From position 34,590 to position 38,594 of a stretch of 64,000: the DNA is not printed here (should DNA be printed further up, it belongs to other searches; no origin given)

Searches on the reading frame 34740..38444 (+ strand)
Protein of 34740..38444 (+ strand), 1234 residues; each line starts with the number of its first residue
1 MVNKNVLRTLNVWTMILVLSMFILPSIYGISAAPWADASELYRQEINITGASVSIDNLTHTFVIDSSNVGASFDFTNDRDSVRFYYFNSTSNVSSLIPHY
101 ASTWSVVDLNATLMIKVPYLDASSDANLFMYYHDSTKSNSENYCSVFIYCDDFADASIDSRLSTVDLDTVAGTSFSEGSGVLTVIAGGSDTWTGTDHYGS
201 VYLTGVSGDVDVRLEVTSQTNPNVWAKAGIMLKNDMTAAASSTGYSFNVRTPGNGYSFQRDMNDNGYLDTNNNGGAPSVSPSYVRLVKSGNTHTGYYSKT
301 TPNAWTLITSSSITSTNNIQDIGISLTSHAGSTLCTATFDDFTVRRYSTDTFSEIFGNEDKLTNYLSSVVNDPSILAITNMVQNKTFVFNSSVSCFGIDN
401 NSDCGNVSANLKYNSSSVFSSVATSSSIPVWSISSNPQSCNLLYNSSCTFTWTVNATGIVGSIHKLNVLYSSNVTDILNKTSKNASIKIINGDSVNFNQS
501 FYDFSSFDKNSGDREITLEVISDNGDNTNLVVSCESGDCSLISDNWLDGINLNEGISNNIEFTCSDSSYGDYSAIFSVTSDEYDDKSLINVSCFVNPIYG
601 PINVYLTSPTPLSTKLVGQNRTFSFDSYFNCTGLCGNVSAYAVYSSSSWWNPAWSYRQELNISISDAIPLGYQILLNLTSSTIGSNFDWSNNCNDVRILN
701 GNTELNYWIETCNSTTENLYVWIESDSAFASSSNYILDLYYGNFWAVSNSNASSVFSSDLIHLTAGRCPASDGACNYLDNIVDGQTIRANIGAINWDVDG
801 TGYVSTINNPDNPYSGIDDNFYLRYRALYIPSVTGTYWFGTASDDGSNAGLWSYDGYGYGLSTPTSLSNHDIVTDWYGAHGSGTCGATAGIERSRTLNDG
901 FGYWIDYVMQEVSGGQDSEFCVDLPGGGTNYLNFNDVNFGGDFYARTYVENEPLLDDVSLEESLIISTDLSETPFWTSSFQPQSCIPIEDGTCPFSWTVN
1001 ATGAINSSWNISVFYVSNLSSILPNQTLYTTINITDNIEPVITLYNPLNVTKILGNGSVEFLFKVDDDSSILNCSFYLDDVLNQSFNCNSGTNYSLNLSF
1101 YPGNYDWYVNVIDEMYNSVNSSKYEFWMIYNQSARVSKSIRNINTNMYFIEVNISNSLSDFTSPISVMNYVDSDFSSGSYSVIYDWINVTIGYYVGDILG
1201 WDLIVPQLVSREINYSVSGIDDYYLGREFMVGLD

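Call 7: search_protein_families(library=pfam, proteins=[window:34740-38444:+], max_evalue=0.01)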
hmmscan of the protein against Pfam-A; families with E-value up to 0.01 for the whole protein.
window:34740-38444:+ (1234 aa): 2 families
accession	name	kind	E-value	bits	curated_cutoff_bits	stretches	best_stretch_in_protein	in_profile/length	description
PF10102.14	DUF2341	-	5.2e-16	59.3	23.4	2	692-756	1-65/84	Domain of unknown function (DUF2341)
PF07691.17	PA14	-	0.0022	18.3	24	1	813-847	38-72/147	PA14 domain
